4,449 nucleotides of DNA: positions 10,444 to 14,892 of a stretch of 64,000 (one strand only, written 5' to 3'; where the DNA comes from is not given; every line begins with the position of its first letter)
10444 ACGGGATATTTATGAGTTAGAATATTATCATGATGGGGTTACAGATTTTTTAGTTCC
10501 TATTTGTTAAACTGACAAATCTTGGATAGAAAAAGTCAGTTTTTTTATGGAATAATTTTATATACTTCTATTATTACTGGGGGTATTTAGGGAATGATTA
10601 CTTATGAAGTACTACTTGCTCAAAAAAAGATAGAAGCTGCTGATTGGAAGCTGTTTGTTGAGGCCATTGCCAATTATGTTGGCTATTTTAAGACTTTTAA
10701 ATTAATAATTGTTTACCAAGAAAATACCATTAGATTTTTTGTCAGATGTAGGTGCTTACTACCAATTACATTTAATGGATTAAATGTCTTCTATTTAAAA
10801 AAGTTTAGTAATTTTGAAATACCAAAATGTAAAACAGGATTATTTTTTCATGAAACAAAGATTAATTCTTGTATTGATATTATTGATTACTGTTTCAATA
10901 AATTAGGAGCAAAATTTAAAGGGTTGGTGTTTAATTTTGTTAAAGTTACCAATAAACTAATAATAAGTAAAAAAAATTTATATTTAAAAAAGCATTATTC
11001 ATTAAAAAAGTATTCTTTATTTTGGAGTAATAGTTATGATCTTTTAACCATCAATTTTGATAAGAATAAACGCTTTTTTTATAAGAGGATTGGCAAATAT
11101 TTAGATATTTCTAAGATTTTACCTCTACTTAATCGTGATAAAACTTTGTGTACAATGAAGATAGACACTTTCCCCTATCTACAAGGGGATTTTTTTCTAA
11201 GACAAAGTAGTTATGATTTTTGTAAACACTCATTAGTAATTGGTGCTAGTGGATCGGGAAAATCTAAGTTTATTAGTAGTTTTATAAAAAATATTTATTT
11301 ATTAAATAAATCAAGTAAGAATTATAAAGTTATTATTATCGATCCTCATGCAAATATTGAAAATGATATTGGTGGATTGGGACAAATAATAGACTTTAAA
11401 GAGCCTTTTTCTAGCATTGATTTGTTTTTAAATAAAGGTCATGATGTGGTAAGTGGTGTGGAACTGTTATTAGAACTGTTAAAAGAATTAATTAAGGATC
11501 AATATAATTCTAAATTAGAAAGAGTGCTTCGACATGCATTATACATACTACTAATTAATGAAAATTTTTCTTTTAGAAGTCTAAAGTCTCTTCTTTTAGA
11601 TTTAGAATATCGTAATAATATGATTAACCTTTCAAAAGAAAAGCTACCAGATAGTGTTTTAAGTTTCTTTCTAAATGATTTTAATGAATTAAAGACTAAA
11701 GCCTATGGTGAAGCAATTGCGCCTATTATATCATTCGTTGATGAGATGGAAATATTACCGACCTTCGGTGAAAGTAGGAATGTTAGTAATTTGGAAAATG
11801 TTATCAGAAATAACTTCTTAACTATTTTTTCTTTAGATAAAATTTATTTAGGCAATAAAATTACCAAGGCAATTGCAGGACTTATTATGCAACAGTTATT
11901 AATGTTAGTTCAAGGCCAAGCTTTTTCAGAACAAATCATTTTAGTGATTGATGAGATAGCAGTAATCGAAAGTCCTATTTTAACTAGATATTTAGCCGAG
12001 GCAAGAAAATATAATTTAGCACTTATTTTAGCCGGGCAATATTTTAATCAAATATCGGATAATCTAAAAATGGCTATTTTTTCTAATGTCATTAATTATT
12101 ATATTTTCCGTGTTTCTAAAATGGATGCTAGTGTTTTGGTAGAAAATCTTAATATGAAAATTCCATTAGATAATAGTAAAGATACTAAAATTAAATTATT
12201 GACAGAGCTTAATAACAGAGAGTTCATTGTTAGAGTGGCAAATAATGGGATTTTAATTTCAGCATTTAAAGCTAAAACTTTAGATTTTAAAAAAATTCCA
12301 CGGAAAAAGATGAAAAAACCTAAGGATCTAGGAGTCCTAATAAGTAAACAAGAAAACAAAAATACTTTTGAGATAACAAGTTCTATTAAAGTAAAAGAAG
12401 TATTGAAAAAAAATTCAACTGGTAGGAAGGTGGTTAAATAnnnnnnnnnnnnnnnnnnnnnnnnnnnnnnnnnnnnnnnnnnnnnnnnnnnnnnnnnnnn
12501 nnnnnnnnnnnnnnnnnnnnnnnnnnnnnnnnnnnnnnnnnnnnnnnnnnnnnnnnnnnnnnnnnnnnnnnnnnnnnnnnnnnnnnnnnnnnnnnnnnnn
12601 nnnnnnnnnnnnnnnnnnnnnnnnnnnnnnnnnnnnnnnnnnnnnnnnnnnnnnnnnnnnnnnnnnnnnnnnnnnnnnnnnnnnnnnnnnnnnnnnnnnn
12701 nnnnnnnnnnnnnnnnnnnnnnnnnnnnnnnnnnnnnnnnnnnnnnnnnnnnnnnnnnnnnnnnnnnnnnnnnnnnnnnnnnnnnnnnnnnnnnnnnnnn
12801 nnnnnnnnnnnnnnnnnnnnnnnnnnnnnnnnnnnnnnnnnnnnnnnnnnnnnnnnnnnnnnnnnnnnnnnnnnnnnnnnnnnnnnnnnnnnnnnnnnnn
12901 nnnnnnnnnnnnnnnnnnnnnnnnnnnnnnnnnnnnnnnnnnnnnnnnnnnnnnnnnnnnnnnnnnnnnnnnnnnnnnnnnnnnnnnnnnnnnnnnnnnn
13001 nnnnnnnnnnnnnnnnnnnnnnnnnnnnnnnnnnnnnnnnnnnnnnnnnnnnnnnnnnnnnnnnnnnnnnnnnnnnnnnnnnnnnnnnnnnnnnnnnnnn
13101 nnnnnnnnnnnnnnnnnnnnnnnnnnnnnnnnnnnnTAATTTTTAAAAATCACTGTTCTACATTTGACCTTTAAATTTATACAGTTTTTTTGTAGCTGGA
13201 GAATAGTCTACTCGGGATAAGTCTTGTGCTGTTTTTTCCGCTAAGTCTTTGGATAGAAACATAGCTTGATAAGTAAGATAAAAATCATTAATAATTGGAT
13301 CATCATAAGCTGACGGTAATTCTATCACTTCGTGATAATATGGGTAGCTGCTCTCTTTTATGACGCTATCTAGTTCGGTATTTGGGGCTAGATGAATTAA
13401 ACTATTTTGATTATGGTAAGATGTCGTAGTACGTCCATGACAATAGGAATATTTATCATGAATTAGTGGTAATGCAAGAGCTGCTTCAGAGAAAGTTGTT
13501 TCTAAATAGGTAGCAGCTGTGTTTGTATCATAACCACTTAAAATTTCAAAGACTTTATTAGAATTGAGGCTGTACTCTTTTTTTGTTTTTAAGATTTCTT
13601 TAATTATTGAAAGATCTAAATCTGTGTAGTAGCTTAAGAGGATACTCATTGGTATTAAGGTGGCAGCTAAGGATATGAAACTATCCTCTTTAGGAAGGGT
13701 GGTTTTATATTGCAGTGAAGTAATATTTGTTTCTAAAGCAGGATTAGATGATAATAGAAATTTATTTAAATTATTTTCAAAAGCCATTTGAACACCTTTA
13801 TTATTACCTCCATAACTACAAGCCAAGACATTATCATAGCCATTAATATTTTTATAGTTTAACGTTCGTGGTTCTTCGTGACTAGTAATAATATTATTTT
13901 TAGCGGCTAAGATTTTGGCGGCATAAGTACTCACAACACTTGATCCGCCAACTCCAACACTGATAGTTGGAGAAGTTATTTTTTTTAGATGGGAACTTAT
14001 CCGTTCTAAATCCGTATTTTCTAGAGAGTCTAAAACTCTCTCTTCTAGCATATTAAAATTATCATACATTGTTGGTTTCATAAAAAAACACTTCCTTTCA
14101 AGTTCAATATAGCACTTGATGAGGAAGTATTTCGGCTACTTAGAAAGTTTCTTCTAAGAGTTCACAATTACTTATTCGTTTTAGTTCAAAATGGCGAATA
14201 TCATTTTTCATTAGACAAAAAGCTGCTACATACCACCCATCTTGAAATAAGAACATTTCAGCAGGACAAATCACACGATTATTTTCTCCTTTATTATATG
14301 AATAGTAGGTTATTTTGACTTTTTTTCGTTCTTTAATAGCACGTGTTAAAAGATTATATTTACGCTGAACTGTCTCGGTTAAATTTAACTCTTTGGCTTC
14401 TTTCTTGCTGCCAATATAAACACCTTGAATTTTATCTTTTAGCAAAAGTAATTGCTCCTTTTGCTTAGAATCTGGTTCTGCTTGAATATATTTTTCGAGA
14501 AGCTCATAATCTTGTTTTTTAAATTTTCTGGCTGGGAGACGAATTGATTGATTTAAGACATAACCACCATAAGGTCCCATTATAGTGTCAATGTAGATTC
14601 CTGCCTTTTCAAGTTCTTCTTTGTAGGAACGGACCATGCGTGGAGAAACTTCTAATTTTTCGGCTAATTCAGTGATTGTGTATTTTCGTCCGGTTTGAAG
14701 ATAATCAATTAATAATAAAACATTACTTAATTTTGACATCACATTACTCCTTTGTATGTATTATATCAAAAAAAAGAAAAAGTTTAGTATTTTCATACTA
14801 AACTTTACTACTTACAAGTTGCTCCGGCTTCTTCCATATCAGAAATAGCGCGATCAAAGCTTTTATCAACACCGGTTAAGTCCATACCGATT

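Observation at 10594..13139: Two-gene cassette: HerA/FtsK-like ATPase translationally coupled to a cysteine-rich repeat protein (candidate uncharacterised anti-MGE/defence-like system)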

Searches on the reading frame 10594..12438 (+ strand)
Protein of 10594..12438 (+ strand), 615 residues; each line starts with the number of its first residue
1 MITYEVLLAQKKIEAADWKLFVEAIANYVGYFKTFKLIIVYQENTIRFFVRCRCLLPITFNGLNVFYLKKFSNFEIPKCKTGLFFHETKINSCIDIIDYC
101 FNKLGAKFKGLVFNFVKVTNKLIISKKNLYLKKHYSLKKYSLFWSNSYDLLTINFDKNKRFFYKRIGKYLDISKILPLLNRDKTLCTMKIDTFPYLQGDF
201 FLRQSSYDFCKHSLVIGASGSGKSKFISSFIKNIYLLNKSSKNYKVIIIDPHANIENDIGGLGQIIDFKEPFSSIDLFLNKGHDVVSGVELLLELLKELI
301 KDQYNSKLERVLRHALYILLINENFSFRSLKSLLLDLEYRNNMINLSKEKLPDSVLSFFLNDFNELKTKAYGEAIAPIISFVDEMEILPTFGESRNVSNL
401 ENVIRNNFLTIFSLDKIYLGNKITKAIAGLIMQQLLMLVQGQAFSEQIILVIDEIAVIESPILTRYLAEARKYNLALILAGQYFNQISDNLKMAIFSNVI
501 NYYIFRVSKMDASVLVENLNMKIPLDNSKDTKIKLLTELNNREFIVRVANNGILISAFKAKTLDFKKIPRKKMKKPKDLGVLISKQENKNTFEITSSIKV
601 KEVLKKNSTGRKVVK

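Call 3: search_protein_families(library=pfam, proteins=[window:10594-12438:+], max_evalue=0.1)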
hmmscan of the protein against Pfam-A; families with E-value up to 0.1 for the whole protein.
window:10594-12438:+ (615 aa): 5 families
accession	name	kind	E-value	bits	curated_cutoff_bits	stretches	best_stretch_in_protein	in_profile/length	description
PF01935.23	DUF87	-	4.9e-07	30.5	23.2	1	211-252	24-61/220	Helicase HerA, central domain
PF10412.15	TrwB_AAD_bind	-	2.6e-05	23.8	20.5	1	421-509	221-312/387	Type IV secretion-system coupling protein DNA-binding domain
PF01580.24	FtsK_SpoIIIE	-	7.9e-05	22.6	24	1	209-252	39-80/221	FtsK/SpoIIIE family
PF13401.12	AAA_22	-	0.0042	17.8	27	0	211-234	6-29/130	AAA domain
PF12696.13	TraG-D_C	-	0.016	15.5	22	1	449-510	3-69/126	TraM recognition site of TraD and TraG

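Call 4: search_protein_families(library=padloc, proteins=[window:10594-12438:+], max_evalue=0.1)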
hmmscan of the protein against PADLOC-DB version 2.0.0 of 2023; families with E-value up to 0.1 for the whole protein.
window:10594-12438:+ (615 aa): 8 families
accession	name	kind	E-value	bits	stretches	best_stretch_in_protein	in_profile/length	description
PDLC04140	mad8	-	8.9e-16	56.3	1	211-517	28-264/314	mads_8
PDLC04105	HerA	-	7.2e-06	22.8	1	209-254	165-206/576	-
PDLC04102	HerA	-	1.5e-05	21.5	1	209-250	174-217/654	-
PDLC02806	SspH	-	0.00022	16.8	1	212-253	1539-1579/1766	SspH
PDLC04106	HerA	-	0.00034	17.3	1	209-250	174-216/667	-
PDLC02335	AbiLi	-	0.0019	15.3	1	206-467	72-216/326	AbiLi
PDLC02185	HerA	-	0.0078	13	0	210-240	164-194/585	-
PDLC04100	HerA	-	0.014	12.1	0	210-240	163-193/580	-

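Call 5: search_protein_families(library=ncbifam, proteins=[window:10594-12438:+], max_evalue=0.1)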
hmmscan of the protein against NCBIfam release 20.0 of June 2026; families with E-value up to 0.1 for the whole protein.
window:10594-12438:+ (615 aa): 4 families
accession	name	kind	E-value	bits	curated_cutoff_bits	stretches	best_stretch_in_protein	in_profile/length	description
TIGR03924.1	T7SS_EccC_a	equivalog_domain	0.00049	19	509.15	1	211-250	451-489/673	type VII secretion protein EccCa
NF045973.1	conju_CD1115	equivalog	0.0022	16.9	250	1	210-260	24-68/442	VirD4-like conjugal transfer protein, CD1115 family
NF042943.1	HerA_antiphage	equivalog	0.018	13.6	800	0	210-240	156-186/566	anti-phage-associated helicase HerA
TIGR03925.1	T7SS_EccC_b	equivalog_domain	0.018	13.4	346.55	1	211-255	362-405/564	type VII secretion protein EccCb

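Call 9: find_homologous_proteins(query=window:10594-12438:+, max_evalue=0.001)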
Query window:10594-12438:+ (615 aa): 1654 proteins with E <= 0.001 among 8000 candidates; the best 120 are listed.
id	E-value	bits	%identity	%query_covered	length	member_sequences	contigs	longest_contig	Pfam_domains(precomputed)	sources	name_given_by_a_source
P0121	0.0e+0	1314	99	100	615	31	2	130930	PF01935.24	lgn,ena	-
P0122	5.9e-249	846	64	100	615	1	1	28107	PF10412.16,PF01935.24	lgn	-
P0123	8.2e-249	845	64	100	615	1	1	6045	PF10412.16,PF01935.24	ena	-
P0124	3.0e-248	843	64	100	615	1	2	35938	PF10412.16,PF01935.24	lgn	-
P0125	5.7e-248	842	64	100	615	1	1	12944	PF10412.16,PF01935.24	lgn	-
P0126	3.6e-247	840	64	100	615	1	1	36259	PF10412.16,PF01935.24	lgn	-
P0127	2.4e-215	735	57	100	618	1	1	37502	PF10412.16,PF01935.24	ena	-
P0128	1.7e-214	732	57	100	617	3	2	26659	PF10412.16,PF01935.24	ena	-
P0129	1.6e-212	725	57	100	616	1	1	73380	PF10412.16,PF01935.24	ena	-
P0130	2.9e-211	721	57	99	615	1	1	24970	PF10412.16,PF01935.24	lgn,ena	-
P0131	1.0e-207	710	57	99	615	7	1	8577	PF10412.16,PF01935.24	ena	-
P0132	2.1e-207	709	56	100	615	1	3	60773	PF10412.16,PF01935.24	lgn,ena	-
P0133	3.9e-207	708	56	100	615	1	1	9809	PF10412.16,PF01935.24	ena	-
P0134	1.6e-206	706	56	99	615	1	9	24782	PF10412.16,PF01935.24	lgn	-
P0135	7.2e-206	703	55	100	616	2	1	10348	PF10412.16,PF01935.24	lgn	-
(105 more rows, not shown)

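Call 30: search_solved_structures(query=A2, max_evalue=0.01, show_alignments=1)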
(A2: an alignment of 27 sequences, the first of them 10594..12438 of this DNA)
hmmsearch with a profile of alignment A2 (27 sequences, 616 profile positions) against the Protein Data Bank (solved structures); distinct sequences matched with E-value up to 0.01: 0.

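Call 44: predict_structure(alignment_id=A2)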
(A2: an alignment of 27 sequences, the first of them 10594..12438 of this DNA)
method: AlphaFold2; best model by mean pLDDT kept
length: 615 residues; sequences in the alignment: 27
mean_pLDDT: 68.5   pTM: 0.55
mean pLDDT of the five models: 68.5, 63.4, 61.5, 60.0, 59.6
residues with pLDDT >= 90: 31; 70-90: 332; 50-70: 135; < 50: 117
segments of 3 or more residues with pLDDT < 50: 163-210, 540-545, 556-615
pLDDT, mean of each block of 10 residues (from residue 1): 87 89 89 88 82 86 85 75 70 80 72 88 87 81 83 73 40 37 37 27 40 58 64 64 79 69 79 73 71 74 73 85 80 83 81 79 64 72 75 64 86 82 81 83 83 75 75 76 71 71 61 69 67 63 48 46 26 33 37 42 41 32
secondary structure, 60 per line:
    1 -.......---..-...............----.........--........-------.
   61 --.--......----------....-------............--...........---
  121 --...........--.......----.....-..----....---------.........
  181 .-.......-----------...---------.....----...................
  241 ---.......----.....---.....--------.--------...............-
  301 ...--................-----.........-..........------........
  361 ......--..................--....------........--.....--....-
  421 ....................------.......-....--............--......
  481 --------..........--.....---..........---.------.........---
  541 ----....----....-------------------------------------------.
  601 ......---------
elements in order: E2-8 H15-29 E34-42 E45-52 E66-71 E82-85 H93-104 E107-117 E123-133 E136-142 H147-151 H159-162 H172-181 H183-186 E187-189 E201-203 E213-217 H222-240 E244-250 H255-259 E263-267 H285-299 H306-321 H327-335 H337-346 H353-366 H369-386 H389-392 H400-406 E409-413 H416-419 H421-440 E447-453 H455-458 H461-472 E475-480 H489-498 E501-505 H509-518 H529-537 E545-548 E553-556 H600-606

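Call 81: search_protein_families(library=phrogs, proteins=[window:10594-12438:+], max_evalue=0.01)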
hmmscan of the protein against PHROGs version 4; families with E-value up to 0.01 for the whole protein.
window:10594-12438:+ (615 aa): 2 families
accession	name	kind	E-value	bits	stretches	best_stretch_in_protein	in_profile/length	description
phrog_5156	-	unknown function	2.1e-17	63.5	1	208-572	409-779/824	-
phrog_2666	-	head and packaging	1.8e-05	24.6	0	211-255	322-361/555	terminase large subunit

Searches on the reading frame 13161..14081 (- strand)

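Call 3: search_protein_families(library=pfam, proteins=[window:13161-14081:-], max_evalue=0.1)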
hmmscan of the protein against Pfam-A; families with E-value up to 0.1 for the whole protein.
window:13161-14081:- (307 aa): 0 families

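Call 4: search_protein_families(library=padloc, proteins=[window:13161-14081:-], max_evalue=0.1)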
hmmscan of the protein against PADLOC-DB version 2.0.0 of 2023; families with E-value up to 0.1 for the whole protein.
window:13161-14081:- (307 aa): 0 families

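Call 5: search_protein_families(library=ncbifam, proteins=[window:13161-14081:-], max_evalue=0.1)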
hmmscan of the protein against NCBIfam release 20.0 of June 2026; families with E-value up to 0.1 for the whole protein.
window:13161-14081:- (307 aa): 6 families
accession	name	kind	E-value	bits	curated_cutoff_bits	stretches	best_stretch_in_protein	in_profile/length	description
TIGR02128.1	G6PI_arch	equivalog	0.0029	16.6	213.9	1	23-102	9-87/308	bifunctional phosphoglucose/phosphomannose isomerase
TIGR00643.1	recG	equivalog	0.0033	16.2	659.4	1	132-171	386-425/629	ATP-dependent DNA helicase RecG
NF008168.0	PRK10917.2-2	equivalog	0.0091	14.3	718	1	136-168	518-550/795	ATP-dependent DNA helicase RecG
NF008165.0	PRK10917.1-3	equivalog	0.012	14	711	1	134-168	414-448/692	ATP-dependent DNA helicase RecG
NF008166.0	PRK10917.1-4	equivalog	0.02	13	864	1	135-163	436-464/705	ATP-dependent DNA helicase RecG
NF052484.1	sider_BP_EitA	equivalog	0.024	13.7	640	1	36-115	208-285/328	siderophore ABC transporter substrate-binding protein EitA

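Call 81: search_protein_families(library=phrogs, proteins=[window:13161-14081:-], max_evalue=0.01)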
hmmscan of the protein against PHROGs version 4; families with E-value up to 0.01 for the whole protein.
window:13161-14081:- (307 aa): 0 families

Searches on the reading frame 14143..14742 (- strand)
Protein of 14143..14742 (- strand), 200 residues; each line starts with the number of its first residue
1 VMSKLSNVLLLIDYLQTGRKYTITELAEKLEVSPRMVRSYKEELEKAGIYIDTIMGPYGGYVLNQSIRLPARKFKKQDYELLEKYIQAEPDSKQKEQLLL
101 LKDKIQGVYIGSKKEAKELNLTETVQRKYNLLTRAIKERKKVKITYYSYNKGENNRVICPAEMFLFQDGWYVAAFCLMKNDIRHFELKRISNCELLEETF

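Call 3: search_protein_families(library=pfam, proteins=[window:14143-14742:-], max_evalue=0.1)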
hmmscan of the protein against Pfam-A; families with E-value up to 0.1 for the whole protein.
window:14143-14742:- (200 aa): 12 families
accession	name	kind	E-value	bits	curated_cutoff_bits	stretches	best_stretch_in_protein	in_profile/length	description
PF13280.12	WYL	-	1.1e-17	64.3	21.8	1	129-194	3-69/70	WYL domain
PF08279.18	HTH_11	-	5.3e-08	33.1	25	1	11-61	5-54/55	HTH domain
PF02082.26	Rrf2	-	3.9e-07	30.7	30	1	8-66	11-68/132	Iron-dependent Transcriptional regulator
PF13412.12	HTH_24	-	0.00061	19.8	21.9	1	12-49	9-46/48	Winged helix-turn-helix DNA-binding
PF00376.29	MerR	-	0.0021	18.3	28.2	1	22-42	1-21/38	MerR family regulatory protein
PF13411.12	MerR_1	-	0.0035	17.8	21.6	1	21-43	1-23/69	MerR HTH family regulatory protein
PF08220.18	HTH_DeoR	-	0.0051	17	21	1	11-65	5-55/57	DeoR-like helix-turn-helix domain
PF19187.6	HTH_PafC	-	0.0068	16.7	32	1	4-49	2-47/115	PafC helix-turn-helix domain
PF13518.12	HTH_28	-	0.0075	16.8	25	1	14-49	8-41/52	Helix-turn-helix domain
PF13730.12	HTH_36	-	0.022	15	25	1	22-49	27-54/55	Helix-turn-helix domain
PF01022.26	HTH_5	-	0.036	14.4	22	1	8-48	4-43/47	Bacterial regulatory protein, arsR family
PF13551.12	HTH_29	-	0.057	14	28.1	0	16-49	9-41/64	Winged helix-turn helix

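Call 4: search_protein_families(library=padloc, proteins=[window:14143-14742:-], max_evalue=0.1)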
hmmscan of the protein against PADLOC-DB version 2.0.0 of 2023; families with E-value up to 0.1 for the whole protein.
window:14143-14742:- (200 aa): 8 families
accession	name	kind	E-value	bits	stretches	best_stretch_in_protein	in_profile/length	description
PDLC01457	WYL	-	1.4e-33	114.4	1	4-200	2-198/229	"CAS-I,CAS-II,CAS-III,CAS-IV,CAS-V,CAS-VI; associated_signaling"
PDLC01652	WYL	-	3.7e-14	51.4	1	123-196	14-78/162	"CAS-I,CAS-II,CAS-III,CAS-IV,CAS-V,CAS-VI; associated_signaling"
PDLC03787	RTasWYL-YodC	-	7.6e-09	33.2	1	98-197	256-351/354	DRT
PDLC01438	Csa3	-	9.2e-05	20.6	1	8-140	150-270/305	"CAS-I,CAS-II,CAS-III,CAS-IV,CAS-V,CAS-VI; associated_signaling"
PDLC01766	Cas3c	-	9.6e-05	18.7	1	125-200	133-211/1009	-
PDLC04133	mad1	-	0.0055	15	1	18-43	3-28/60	mads_1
PDLC01268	CasR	-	0.0072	14.3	1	9-49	127-166/179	"CAS-I,CAS-II,CAS-III,CAS-IV,CAS-V,CAS-VI; associated_signaling"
PDLC01434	CasR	-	0.013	13.4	1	9-49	131-170/191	"CAS-I,CAS-II,CAS-III,CAS-IV,CAS-V,CAS-VI; associated_signaling"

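Call 5: search_protein_families(library=ncbifam, proteins=[window:14143-14742:-], max_evalue=0.1)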
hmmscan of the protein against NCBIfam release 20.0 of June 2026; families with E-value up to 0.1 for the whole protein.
window:14143-14742:- (200 aa): 6 families
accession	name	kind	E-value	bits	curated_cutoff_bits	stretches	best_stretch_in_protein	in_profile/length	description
TIGR00738.1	rrf2_super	superfamily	0.00051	19.9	73.3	1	17-66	22-70/132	Rrf2 family transcriptional regulator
NF041852.1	trans_reg_HypR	equivalog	0.0032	17.5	180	1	18-66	20-67/139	redox-sensitive transcriptional regulator HypR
NF005642.0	PRK07405.1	subfamily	0.0045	16.2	524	1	16-43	181-208/318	RNA polymerase sigma factor SigD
NF041395.1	TranRegLrpA1_Halo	equivalog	0.012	15.6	250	1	12-51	11-50/142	HTH-type transcriptional regulator LrpA1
NF007753.1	PRK10434.1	equivalog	0.049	13.2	350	1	10-67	9-62/253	glucitol operon DNA-binding transcriptional repressor SrlR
TIGR01884.1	cas_HTH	subfamily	0.072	12.5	60.2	1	10-49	146-185/202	CRISPR-associated CARF protein Csa3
